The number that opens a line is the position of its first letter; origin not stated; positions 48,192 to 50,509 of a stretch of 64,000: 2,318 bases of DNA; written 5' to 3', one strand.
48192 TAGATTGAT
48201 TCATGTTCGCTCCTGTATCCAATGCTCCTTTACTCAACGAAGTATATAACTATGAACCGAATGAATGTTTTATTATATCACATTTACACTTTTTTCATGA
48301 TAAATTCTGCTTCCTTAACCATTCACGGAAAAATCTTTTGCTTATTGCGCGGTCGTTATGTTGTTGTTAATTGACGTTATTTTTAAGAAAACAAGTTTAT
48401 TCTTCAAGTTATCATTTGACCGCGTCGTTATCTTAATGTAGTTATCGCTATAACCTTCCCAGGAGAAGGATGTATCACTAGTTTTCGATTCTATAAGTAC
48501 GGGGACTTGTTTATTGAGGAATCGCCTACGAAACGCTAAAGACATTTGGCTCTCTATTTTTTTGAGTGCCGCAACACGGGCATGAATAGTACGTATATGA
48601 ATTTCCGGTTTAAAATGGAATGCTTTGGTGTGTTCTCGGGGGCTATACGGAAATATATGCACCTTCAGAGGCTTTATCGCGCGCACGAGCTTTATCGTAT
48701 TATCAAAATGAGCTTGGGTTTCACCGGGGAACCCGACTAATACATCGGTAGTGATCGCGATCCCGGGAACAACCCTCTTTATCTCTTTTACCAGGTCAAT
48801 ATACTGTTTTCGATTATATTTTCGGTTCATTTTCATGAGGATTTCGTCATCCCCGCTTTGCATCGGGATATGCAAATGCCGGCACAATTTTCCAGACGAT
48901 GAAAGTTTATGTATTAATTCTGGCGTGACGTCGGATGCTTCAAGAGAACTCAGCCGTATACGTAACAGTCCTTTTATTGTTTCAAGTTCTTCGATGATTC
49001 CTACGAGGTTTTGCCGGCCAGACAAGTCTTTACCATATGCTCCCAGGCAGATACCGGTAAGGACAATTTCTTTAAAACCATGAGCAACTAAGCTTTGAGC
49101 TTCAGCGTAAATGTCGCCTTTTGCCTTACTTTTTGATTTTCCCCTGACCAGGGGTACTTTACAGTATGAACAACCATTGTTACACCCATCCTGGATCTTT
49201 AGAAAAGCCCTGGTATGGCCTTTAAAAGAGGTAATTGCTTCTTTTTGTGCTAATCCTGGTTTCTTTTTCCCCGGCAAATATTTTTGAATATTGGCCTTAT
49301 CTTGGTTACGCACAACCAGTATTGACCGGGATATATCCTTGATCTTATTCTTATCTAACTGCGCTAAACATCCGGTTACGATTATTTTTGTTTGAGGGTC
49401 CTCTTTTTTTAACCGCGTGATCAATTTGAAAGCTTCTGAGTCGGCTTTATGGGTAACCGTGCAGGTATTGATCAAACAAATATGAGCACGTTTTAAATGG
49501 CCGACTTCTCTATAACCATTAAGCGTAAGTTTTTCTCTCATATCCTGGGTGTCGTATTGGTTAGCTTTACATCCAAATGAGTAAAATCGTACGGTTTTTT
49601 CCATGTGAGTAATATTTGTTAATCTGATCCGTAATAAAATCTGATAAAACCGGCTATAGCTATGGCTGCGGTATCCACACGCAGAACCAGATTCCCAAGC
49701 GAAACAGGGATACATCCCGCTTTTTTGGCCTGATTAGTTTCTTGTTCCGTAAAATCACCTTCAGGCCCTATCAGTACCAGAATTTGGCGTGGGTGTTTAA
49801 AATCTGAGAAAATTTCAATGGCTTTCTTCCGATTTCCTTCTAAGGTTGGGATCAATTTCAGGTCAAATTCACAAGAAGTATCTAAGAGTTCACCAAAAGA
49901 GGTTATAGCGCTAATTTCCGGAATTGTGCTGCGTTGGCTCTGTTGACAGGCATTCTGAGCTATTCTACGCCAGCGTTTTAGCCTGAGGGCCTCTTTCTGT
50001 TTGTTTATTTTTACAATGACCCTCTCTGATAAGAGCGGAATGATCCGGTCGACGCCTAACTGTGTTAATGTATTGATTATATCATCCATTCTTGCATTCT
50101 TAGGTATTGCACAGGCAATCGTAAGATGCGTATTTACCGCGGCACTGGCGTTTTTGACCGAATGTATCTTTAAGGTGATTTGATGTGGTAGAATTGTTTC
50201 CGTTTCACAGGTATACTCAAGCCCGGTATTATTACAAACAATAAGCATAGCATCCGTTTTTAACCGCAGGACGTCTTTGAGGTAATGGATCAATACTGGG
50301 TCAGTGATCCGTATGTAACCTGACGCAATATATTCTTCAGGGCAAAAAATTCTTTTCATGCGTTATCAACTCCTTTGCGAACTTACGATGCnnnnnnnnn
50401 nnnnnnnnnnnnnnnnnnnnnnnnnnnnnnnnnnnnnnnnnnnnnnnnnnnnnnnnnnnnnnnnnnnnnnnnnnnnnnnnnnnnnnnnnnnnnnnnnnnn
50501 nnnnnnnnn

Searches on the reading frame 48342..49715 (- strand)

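Call 5: search_protein_families(library=pfam, proteins=[window:48342-49715:-], max_evalue=0.01)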
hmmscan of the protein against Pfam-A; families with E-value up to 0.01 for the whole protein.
window:48342-49715:- (457 aa): 2 families
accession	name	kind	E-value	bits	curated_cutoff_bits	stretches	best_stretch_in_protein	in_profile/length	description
PF04055.27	Radical_SAM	-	7.7e-25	88.4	29.5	1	173-344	2-166/166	Radical SAM superfamily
PF00919.26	UPF0004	-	1.3e-24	86.5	27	1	42-131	2-92/98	Uncharacterized protein family UPF0004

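Call 6: search_protein_families(library=ncbifam, proteins=[window:48342-49715:-], max_evalue=0.01)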
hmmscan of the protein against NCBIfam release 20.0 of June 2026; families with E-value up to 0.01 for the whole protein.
window:48342-49715:- (457 aa): 29 families (the best 25 are shown)
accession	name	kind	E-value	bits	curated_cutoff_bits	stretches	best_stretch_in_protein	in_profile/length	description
TIGR01579.1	MiaB-like-C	equivalog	2.7e-128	428.8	357.05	1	45-442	2-412/416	tRNA (N(6)-L-threonylcarbamoyladenosine(37)-C(2))-methylthiotransferase MtaB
TIGR00089.1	TIGR00089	subfamily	1.4e-122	409.6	251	1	41-452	1-425/429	MiaB/RimO family radical SAM methylthiotransferase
TIGR01574.1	miaB-methiolase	equivalog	5.1e-86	289.4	355.3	1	45-452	5-430/437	tRNA (N6-isopentenyl adenosine(37)-C2)-methylthiotransferase MiaB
TIGR01578.1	MiaB-like-B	hypoth_equivalog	1.7e-78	264.3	314.7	1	44-452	4-414/421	tRNA (N(6)-L-threonylcarbamoyladenosine(37)-C(2))-methylthiotransferase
TIGR01125.1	TIGR01125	equivalog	4.1e-72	243.6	356.95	1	42-421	2-390/432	30S ribosomal protein S12 methylthiotransferase RimO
NF010916.0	PRK14336.1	equivalog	8.5e-71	238.9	606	1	44-448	6-402/418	tRNA (N6-isopentenyl adenosine(37)-C2)-methylthiotransferase MiaB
TIGR04013.1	B12_SAM_MJ_1487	hypoth_equivalog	4.4e-17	62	251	1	160-381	140-369/382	TIGR04013 family B12-binding domain/radical SAM domain-containing protein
TIGR04479.1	bcpD_PhpK_rSAM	subfamily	5.4e-15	54.7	600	1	263-349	329-411/504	PhpK family radical SAM P-methyltransferase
TIGR04014.1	B12_SAM_MJ_0865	equivalog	1.9e-14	53.3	360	1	169-347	160-336/434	methyl-coenzyme M reductase glutamine C-methyltransferase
TIGR03471.1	HpnJ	equivalog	8.5e-09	34.8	577.6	1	175-354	203-372/472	hopanoid biosynthesis associated radical SAM protein HpnJ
NF053743.1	LipS2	equivalog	6.6e-07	29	270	1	167-385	22-232/292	LipS2 family lipoyl synthase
TIGR03956.1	rSAM_HydE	equivalog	1.9e-06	27.3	254.6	1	157-366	38-238/340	[FeFe] hydrogenase H-cluster radical SAM maturase HydE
TIGR04072.2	rSAM_ladder_B12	equivalog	2.4e-06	26.5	360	1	171-352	180-354/443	lipid biosynthesis B12-binding/radical SAM protein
NF006385.0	PRK08629.1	equivalog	5.2e-06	25.5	355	1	242-364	121-243/439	coproporphyrinogen III oxidase family protein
TIGR00510.1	lipA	equivalog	6.6e-06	25.6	310.25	1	163-347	58-234/302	lipoyl synthase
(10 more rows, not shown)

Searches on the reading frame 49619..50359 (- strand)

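Call 8: search_protein_families(library=ncbifam, proteins=[window:49619-50359:-], max_evalue=0.0001)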
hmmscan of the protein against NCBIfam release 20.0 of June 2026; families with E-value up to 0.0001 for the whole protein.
window:49619-50359:- (246 aa): 23 families
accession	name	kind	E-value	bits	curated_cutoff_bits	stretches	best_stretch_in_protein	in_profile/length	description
NF008709.0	PRK11713.7-4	equivalog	2.2e-55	187.7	292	1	1-244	1-243/246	16S rRNA (uracil(1498)-N(3))-methyltransferase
NF008692.0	PRK11713.1-5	equivalog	2.3e-51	174.6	196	1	1-240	3-240/246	16S rRNA (uracil(1498)-N(3))-methyltransferase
TIGR00046.1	TIGR00046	subfamily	2e-46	158.3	41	1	4-239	5-233/240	RsmE family RNA methyltransferase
NF008697.0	PRK11713.4-1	equivalog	1.3e-44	152.4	234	1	24-235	27-235/250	16S rRNA (uracil(1498)-N(3))-methyltransferase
NF008705.0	PRK11713.6-4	equivalog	1.4e-41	142.3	343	1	24-240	25-235/248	16S rRNA (uracil(1498)-N(3))-methyltransferase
NF008691.0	PRK11713.1-4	equivalog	2.6e-41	141.4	279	1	2-233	2-238/252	16S rRNA (uracil(1498)-N(3))-methyltransferase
NF008693.0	PRK11713.2-3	equivalog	2.7e-38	131.6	210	1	28-239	29-238/246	16S rRNA (uracil(1498)-N(3))-methyltransferase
NF008694.0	PRK11713.3-2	equivalog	3.8e-38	131.2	234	1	3-243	9-241/245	16S rRNA (uracil(1498)-N(3))-methyltransferase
NF008707.0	PRK11713.7-2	equivalog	4.2e-38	131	327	1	2-241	12-251/255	16S rRNA (uracil(1498)-N(3))-methyltransferase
NF008701.0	PRK11713.5-5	equivalog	1.3e-34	119.7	215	1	1-236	1-222/228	16S rRNA (uracil(1498)-N(3))-methyltransferase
NF008711.0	PRK11713.7-6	equivalog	2.4e-34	119.1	304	1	26-235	25-235/244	16S rRNA (uracil(1498)-N(3))-methyltransferase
NF008702.0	PRK11713.6-1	equivalog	3.5e-34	118.1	269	1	27-238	27-228/235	16S rRNA (uracil(1498)-N(3))-methyltransferase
NF008696.0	PRK11713.3-5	equivalog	2.1e-31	109.2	234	1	2-237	7-236/248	16S rRNA (uracil(1498)-N(3))-methyltransferase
NF008706.0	PRK11713.7-1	equivalog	3.5e-30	105.5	273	1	25-238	23-225/232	16S rRNA (uracil(1498)-N(3))-methyltransferase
NF008690.0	PRK11713.1-1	equivalog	2.4e-29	102.4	342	1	3-241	5-237/243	16S rRNA (uracil(1498)-N(3))-methyltransferase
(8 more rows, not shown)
